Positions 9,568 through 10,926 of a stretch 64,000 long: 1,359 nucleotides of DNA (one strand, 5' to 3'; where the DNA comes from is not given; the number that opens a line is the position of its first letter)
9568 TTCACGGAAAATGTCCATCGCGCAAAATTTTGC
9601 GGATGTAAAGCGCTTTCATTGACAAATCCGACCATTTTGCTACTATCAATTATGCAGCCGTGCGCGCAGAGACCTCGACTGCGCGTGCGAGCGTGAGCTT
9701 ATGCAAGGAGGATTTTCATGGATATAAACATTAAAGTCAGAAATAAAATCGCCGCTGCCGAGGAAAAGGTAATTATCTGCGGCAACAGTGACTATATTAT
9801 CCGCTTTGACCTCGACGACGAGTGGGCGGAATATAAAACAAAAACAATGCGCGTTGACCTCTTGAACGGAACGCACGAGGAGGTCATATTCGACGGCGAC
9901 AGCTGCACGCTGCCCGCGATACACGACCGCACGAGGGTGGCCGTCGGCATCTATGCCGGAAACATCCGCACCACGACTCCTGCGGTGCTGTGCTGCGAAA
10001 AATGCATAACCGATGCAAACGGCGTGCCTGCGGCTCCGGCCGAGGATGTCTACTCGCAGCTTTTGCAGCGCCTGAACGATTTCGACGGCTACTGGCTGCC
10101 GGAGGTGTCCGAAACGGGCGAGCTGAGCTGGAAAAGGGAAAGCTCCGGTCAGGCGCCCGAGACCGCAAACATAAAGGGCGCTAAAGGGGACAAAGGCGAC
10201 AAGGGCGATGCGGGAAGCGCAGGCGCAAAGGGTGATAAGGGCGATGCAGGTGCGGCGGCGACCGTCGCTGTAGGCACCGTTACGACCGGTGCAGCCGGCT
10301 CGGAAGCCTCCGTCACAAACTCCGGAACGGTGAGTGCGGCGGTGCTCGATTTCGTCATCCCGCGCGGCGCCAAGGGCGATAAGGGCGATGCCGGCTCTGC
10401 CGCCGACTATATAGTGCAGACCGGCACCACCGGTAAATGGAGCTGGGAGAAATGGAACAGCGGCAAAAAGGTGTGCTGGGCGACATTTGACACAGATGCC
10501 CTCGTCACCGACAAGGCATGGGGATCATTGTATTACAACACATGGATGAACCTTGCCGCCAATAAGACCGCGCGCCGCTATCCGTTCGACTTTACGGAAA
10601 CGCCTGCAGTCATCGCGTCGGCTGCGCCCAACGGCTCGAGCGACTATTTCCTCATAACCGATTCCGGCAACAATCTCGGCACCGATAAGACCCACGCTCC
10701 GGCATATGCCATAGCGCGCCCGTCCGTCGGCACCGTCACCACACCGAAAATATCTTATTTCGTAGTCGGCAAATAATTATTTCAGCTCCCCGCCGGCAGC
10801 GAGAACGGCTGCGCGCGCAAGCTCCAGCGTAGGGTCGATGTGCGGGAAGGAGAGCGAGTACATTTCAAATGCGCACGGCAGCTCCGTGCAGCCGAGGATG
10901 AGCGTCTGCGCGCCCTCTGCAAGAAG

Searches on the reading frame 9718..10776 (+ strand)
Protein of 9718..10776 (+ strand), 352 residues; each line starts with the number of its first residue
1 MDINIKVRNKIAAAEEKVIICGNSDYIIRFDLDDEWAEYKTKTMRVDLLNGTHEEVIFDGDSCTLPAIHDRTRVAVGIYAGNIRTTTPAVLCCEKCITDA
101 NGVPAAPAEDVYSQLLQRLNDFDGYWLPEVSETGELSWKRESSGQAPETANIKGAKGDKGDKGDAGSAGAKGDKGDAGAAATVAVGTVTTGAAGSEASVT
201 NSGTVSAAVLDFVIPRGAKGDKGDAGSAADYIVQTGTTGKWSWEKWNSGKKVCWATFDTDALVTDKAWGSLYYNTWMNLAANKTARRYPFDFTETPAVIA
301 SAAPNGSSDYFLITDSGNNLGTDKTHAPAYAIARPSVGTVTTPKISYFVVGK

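Call 24: find_encoding_contigs(protein=window:9718-10776:+, flank=10000, max_places=1)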
Protein window:9718-10776:+ (352 aa): 8 contigs read that carry it; 1 place shown.
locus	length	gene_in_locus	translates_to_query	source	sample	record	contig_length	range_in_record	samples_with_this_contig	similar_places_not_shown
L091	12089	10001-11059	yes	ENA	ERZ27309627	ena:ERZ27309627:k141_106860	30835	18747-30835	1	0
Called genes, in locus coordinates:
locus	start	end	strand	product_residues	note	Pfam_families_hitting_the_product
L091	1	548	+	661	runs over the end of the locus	PF12895:ANAPC3 (weak), PF14580:LRR_9 (weak), PF12799:LRR_4, PF13855:LRR_8 (weak), PF12799:LRR_4, PF13855:LRR_8, PF12799:LRR_4, PF13855:LRR_8, +9 more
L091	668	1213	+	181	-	PF02482:Ribosomal_S30AE, PF16321:Ribosom_S30AE_C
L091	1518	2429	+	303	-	PF06325:PrmA, PF05175:MTS (weak), PF03602:Cons_hypoth95 (faint), PF13847:Methyltransf_31 (faint)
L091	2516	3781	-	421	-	PF00089:Trypsin, PF13365:Trypsin_2, PF00595:PDZ, PF13180:PDZ_2, PF17820:PDZ_6 (weak)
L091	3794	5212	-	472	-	PF00672:HAMP, PF00512:HisKA, PF02518:HATPase_c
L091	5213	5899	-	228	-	PF00072:Response_reg, PF00486:Trans_reg_C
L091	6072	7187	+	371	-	PF22020:RlmL_1st, PF13847:Methyltransf_31 (faint), PF02926:THUMP, PF01170:UPF0020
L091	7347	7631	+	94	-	PF00166:Cpn10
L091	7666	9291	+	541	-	PF00118:Cpn60_TCP1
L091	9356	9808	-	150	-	-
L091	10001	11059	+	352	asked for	-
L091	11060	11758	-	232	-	PF01177:Asp_Glu_race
